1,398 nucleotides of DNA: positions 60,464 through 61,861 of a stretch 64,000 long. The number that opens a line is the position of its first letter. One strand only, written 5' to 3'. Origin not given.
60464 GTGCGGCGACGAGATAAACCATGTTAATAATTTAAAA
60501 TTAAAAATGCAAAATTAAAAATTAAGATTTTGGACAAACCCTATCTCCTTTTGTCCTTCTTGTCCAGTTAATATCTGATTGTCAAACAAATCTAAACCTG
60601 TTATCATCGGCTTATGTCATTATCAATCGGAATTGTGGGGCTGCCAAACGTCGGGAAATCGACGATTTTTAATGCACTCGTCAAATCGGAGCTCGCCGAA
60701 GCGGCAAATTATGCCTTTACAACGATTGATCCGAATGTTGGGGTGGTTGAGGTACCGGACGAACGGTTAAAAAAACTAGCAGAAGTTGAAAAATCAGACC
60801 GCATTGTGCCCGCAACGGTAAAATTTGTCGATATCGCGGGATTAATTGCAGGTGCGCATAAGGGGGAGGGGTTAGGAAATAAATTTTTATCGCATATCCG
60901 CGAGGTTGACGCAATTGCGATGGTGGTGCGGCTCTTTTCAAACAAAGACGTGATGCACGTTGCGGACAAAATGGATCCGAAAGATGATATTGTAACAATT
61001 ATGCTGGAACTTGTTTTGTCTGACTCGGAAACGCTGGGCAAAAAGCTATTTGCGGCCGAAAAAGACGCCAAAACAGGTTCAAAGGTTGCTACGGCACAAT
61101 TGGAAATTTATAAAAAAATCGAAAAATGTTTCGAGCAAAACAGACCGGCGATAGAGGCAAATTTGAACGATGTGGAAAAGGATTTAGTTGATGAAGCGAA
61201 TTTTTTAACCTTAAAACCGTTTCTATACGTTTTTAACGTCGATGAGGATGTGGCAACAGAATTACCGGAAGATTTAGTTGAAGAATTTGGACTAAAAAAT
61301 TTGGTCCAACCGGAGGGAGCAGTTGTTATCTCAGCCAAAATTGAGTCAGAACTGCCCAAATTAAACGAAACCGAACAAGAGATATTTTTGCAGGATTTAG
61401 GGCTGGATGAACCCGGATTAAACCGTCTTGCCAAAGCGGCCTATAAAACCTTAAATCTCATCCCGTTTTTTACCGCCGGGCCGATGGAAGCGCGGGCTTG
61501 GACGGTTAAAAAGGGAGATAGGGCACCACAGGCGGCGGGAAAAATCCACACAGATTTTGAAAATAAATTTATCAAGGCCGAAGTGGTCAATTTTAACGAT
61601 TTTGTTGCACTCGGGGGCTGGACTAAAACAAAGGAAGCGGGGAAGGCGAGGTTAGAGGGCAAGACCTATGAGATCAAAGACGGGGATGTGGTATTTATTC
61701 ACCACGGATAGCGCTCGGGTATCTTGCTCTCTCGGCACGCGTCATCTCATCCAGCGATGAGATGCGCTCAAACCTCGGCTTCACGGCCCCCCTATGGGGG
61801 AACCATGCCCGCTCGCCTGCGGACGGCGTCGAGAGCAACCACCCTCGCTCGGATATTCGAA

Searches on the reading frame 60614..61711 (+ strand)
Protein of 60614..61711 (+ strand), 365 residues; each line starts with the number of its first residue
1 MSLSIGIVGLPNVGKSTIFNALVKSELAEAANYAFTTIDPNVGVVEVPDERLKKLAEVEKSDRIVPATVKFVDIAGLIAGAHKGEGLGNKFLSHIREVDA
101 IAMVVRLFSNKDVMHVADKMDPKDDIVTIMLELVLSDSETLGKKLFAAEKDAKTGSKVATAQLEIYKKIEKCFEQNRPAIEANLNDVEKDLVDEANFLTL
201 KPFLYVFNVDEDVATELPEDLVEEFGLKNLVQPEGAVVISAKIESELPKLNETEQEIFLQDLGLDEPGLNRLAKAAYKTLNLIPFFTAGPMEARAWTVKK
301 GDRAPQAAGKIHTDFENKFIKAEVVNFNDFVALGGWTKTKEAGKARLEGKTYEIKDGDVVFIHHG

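Call 29: search_protein_families(library=pfam, proteins=[window:60614-61711:+], max_evalue=0.001)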
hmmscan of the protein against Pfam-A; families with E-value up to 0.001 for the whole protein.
window:60614-61711:+ (365 aa): 4 families
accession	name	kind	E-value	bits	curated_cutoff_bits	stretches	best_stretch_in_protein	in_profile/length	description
PF06071.19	YchF-GTPase_C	-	4.8e-34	116.8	27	1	282-363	1-82/84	Protein of unknown function (DUF933)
PF01926.29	MMR_HSR1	-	6.4e-23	81.5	21.9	1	5-112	2-91/113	50S ribosome-binding GTPase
PF02421.24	FeoB_N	-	1.1e-06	28.7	27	1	5-51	3-48/156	Ferrous iron transport protein B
PF02824.27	TGS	-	0.0002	21.8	22.2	1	297-362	12-58/60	TGS domain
